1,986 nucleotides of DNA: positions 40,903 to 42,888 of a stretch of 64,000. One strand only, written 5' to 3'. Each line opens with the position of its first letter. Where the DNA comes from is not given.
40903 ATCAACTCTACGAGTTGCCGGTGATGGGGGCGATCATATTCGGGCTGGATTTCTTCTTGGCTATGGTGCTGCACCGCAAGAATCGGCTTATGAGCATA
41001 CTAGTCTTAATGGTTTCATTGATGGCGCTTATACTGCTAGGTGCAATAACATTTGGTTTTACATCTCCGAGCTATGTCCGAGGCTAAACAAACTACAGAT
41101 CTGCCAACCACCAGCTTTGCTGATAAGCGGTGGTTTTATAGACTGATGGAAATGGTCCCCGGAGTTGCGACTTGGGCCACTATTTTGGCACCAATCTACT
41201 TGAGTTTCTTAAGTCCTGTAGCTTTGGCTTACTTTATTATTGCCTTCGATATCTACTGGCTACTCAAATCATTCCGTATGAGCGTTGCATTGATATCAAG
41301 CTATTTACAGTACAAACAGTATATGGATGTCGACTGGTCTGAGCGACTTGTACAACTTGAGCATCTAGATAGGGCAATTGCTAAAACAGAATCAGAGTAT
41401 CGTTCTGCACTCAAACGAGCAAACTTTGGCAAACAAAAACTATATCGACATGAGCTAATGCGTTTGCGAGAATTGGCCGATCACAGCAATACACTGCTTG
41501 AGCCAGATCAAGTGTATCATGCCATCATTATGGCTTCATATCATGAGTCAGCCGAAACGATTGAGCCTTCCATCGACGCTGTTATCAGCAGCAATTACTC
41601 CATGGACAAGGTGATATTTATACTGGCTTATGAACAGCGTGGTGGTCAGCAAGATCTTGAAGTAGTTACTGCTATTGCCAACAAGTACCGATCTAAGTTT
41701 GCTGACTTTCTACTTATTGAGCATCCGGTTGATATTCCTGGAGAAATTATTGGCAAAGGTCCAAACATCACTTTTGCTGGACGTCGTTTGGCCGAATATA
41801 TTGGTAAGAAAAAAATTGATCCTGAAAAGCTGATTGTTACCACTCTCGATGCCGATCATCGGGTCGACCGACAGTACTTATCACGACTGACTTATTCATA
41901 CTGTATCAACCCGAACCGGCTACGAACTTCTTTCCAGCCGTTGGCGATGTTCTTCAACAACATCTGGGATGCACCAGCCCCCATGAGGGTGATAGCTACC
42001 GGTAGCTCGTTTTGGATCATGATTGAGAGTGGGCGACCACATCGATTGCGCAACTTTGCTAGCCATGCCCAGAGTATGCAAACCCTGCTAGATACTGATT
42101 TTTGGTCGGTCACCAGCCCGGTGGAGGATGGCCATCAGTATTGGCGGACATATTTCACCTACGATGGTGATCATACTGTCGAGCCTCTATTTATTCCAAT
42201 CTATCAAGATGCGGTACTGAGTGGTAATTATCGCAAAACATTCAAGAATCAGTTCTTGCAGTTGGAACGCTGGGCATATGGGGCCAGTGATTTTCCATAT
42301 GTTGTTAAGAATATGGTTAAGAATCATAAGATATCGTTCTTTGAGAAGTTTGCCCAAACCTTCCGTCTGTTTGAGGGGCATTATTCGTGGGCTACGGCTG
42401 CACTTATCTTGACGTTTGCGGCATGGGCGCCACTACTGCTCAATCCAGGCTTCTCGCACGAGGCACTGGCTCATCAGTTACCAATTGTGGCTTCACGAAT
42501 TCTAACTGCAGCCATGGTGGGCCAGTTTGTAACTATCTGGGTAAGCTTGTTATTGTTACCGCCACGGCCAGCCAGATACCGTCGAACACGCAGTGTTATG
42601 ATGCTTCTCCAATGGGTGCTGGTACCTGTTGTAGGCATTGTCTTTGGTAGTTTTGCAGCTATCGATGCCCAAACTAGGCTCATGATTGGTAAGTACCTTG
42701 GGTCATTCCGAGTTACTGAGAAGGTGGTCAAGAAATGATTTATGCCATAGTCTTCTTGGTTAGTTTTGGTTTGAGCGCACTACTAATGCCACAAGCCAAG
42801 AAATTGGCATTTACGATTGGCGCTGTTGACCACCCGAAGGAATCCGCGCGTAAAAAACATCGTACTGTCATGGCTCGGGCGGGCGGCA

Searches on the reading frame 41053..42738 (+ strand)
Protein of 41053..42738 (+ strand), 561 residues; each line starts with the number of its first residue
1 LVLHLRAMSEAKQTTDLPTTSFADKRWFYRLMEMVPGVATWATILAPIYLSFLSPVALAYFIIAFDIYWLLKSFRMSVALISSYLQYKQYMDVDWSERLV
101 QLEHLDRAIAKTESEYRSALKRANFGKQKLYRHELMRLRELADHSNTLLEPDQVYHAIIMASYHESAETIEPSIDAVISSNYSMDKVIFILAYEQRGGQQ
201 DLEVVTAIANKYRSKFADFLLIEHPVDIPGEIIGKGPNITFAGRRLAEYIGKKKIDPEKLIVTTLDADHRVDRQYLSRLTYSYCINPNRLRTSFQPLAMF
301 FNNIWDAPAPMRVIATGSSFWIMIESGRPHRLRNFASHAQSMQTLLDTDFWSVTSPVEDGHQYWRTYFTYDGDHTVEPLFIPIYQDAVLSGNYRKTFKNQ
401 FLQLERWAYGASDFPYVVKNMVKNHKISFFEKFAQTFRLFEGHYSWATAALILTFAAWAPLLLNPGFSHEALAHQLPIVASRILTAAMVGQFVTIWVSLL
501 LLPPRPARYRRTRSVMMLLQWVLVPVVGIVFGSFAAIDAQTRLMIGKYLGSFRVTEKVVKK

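Call 34: find_homologous_proteins(query=window:41053-42738:+, max_evalue=1e-30)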
Query window:41053-42738:+ (561 aa): 4978 proteins with E <= 1e-30 among 8000 candidates; the best 120 are listed.
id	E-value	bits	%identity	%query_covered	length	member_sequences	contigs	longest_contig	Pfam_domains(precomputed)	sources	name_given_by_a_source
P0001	0.0e+0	1276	100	100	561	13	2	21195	-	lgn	-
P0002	0.0e+0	1059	81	99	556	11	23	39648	-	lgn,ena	-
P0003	1.6e-225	768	59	99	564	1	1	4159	-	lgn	-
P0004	3.6e-222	757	59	96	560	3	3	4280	-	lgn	-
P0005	6.1e-222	757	59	99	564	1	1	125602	-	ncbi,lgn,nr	ncbi:glycosyltransferase family 2 protein [Candidatus Saccharibacteria bacterium]|nr:glycosyltransfe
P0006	1.9e-220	752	60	97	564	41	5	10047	-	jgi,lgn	jgi:cellulose synthase/poly-beta-1,6-N-acetylglucosamine synthase-like glycosyltransferase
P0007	6.2e-219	747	58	96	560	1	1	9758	-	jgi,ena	jgi:cellulose synthase/poly-beta-1,6-N-acetylglucosamine synthase-like glycosyltransferase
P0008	1.0e-217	743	59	96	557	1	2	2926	-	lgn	-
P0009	1.4e-217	742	58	97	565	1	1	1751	-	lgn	-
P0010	1.4e-217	742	58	97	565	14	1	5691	-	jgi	-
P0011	2.4e-217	741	58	99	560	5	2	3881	-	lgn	-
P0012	2.9e-217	741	58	98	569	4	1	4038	-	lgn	-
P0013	3.1e-217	741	57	99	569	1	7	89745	-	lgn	-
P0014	1.5e-216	739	57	99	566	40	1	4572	-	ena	-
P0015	4.0e-216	737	58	97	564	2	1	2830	-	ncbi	-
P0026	3.3e-213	728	56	99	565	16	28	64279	-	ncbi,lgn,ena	-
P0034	6.7e-210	717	56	99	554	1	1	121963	-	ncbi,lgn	-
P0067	1.8e-202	692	55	96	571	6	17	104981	PF13632.13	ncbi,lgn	-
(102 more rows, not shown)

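Call 35: find_encoding_contigs(protein=P0002, flank=10000, max_places=3)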
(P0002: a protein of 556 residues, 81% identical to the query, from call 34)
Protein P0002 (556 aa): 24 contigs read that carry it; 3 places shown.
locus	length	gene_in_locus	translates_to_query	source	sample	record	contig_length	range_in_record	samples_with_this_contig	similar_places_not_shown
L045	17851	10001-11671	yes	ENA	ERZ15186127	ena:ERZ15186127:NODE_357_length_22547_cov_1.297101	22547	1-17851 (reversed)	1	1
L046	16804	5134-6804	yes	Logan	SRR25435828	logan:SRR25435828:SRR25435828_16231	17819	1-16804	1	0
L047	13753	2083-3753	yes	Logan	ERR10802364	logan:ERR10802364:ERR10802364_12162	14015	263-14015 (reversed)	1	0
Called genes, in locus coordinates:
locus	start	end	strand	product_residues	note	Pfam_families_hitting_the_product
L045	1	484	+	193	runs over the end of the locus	PF00334:NDK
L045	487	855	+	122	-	PF03819:MazG (weak), PF12643:MazG-like (weak)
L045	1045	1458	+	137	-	-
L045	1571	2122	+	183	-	PF03703:bPH_2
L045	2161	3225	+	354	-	PF09312:SurA_N (faint), PF13623:SurA_N_2 (weak), PF13624:SurA_N_3, PF13145:Rotamase_2, PF13616:Rotamase_3, PF00639:Rotamase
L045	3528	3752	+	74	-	-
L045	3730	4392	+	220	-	-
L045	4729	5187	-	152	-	-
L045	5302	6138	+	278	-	PF03473:MOSC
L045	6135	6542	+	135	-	-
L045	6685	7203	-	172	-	-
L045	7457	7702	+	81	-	-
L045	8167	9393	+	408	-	-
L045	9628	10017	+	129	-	-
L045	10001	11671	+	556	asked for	-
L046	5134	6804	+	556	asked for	-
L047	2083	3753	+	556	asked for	-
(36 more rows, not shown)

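Call 36: find_encoding_contigs(protein=P0005, flank=10000, max_places=2)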
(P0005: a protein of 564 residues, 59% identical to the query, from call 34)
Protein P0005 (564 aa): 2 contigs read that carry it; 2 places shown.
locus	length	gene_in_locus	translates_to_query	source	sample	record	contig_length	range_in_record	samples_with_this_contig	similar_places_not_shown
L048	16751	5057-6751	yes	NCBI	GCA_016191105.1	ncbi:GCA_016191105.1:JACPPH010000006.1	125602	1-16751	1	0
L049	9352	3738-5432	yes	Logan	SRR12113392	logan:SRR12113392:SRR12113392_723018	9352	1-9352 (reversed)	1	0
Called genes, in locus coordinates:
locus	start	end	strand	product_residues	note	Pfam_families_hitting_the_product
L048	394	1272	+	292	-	PF13624:SurA_N_3, PF13616:Rotamase_3, PF00639:Rotamase, PF13145:Rotamase_2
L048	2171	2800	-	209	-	-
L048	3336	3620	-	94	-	-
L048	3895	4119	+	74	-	-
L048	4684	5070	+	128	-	-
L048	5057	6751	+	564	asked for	-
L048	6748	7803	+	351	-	PF00953:Glycos_transf_4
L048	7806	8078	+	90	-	PF04073:tRNA_edit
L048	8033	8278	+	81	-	PF04073:tRNA_edit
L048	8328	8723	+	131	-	-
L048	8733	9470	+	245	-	PF01386:Ribosomal_L25p, PF14693:Ribosomal_TL5_C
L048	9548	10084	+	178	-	PF00583:Acetyltransf_1, PF13508:Acetyltransf_7 (weak)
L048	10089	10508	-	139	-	PF22811:Zn_ribbon_NrdR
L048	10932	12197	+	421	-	PF00817:IMS, PF11799:IMS_C (weak)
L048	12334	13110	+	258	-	PF02578:Cu-oxidase_4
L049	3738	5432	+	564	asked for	-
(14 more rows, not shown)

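Call 37: find_encoding_contigs(protein=P0034, flank=10000, max_places=2)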
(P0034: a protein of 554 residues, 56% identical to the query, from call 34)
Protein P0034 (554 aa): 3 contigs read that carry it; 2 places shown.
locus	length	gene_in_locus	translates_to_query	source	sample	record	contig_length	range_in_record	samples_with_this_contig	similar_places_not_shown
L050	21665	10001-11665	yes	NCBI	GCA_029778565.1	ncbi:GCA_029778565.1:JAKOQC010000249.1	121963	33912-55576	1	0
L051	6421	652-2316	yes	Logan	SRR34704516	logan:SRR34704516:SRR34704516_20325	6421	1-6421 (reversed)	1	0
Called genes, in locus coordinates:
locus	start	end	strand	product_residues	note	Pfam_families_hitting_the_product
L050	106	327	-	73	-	PF24250:HVO_2718 (weak), PF13560:HTH_31, PF12844:HTH_19, PF13443:HTH_26 (weak), PF01381:HTH_3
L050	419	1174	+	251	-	PF13828:DUF4190, PF11611:DUF4352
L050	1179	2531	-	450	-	-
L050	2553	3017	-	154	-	PF18931:DUF5680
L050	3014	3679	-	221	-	PF03575:Peptidase_S51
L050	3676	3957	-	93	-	PF12961:DUF3850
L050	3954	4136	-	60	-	PF12728:HTH_17, PF13411:MerR_1, PF00376:MerR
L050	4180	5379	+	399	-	-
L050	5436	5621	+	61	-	-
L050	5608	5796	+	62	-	-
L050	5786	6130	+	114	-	PF04026:SpoVG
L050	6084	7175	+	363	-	-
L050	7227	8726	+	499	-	PF00239:Resolvase, PF07508:Recombinase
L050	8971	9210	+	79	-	-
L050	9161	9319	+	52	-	-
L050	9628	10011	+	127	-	-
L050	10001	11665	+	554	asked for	-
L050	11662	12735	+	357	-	PF00953:Glycos_transf_4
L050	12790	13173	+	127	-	-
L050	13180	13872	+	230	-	PF01386:Ribosomal_L25p, PF14693:Ribosomal_TL5_C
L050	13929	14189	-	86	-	-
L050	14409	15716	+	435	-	PF00817:IMS, PF11799:IMS_C (weak)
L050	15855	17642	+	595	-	-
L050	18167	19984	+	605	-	PF07973:tRNA_SAD, PF00587:tRNA-synt_2b, PF03129:HGTP_anticodon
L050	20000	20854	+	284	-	PF01745:IPT (faint), PF01715:IPPT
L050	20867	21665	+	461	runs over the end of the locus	PF08245:Mur_ligase_M, PF08353:MurT_C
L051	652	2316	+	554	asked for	-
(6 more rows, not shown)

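Call 72: find_encoding_contigs(protein=P0013, flank=10000, max_places=1)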
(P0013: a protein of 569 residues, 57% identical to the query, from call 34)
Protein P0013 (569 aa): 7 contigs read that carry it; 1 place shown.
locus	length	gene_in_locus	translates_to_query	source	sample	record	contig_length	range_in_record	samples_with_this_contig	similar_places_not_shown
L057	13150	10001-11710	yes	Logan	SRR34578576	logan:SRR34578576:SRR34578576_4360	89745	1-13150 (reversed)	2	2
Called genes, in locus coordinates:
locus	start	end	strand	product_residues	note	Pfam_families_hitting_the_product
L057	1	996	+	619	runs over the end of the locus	PF01134:GIDA, PF07992:Pyr_redox_2 (weak), PF12831:FAD_oxidored (weak), PF21680:GIDA_C_1st, PF13932:SAM_GIDA_C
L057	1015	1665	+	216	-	PF09335:VTT_dom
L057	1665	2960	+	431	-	PF00675:Peptidase_M16, PF05193:Peptidase_M16_C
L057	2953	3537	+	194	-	PF00334:NDK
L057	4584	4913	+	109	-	-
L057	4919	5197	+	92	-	-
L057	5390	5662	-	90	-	PF26604:CBU_0592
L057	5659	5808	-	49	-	-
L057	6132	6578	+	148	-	-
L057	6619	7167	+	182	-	PF03703:bPH_2 (weak)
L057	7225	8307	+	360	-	PF13624:SurA_N_3, PF13145:Rotamase_2, PF13616:Rotamase_3, PF00639:Rotamase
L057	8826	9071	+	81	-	-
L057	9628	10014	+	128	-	-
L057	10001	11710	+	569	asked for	-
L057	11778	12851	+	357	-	PF00953:Glycos_transf_4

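Call 73: find_encoding_contigs(protein=P0026, flank=10000, max_places=1)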
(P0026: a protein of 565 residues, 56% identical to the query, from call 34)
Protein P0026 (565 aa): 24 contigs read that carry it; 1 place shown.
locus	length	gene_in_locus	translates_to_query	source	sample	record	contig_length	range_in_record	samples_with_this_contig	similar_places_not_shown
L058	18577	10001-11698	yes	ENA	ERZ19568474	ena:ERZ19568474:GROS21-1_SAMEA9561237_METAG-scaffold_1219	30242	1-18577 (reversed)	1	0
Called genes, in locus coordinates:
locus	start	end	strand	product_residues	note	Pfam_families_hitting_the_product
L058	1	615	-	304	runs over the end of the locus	PF02899:Phage_int_SAM_1, PF13102:Phage_int_SAM_5, PF13495:Phage_int_SAM_4 (weak), PF00589:Phage_integrase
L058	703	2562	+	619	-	PF01134:GIDA, PF07992:Pyr_redox_2 (faint), PF12831:FAD_oxidored (weak), PF21680:GIDA_C_1st, PF13932:SAM_GIDA_C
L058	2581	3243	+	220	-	PF09335:VTT_dom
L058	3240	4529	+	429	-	PF00675:Peptidase_M16, PF05193:Peptidase_M16_C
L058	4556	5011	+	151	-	PF00334:NDK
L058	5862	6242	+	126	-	-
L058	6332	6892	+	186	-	PF03703:bPH_2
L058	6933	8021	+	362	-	PF13623:SurA_N_2 (weak), PF13624:SurA_N_3, PF13616:Rotamase_3, PF00639:Rotamase, PF13145:Rotamase_2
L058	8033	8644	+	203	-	PF07884:VKOR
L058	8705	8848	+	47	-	-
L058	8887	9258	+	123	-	-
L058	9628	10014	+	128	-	-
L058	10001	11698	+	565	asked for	-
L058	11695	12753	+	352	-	PF00953:Glycos_transf_4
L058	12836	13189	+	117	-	-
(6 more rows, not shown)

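Call 74: find_encoding_contigs(protein=P0067, flank=10000, max_places=1)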
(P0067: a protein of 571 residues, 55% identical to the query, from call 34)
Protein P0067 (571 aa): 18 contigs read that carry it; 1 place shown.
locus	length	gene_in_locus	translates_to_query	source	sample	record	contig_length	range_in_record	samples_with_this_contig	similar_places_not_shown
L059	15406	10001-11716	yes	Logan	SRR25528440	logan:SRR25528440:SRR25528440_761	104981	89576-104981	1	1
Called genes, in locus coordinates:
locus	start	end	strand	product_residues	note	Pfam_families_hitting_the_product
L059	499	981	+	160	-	PF23455:DUF7129 (faint)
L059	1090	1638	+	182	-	PF03703:bPH_2 (weak)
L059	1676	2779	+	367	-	PF13624:SurA_N_3, PF13145:Rotamase_2, PF13616:Rotamase_3, PF00639:Rotamase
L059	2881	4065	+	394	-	-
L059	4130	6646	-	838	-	PF17900:Peptidase_M1_N, PF01433:Peptidase_M1, PF11838:ERAP1_C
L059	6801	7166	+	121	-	-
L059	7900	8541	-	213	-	-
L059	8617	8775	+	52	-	-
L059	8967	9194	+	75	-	-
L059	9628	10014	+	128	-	-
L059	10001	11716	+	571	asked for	PF13632:Glyco_trans_2_3 (faint)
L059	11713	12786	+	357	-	PF00953:Glycos_transf_4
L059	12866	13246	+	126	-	-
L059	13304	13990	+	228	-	PF01386:Ribosomal_L25p, PF14693:Ribosomal_TL5_C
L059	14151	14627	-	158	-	PF22811:Zn_ribbon_NrdR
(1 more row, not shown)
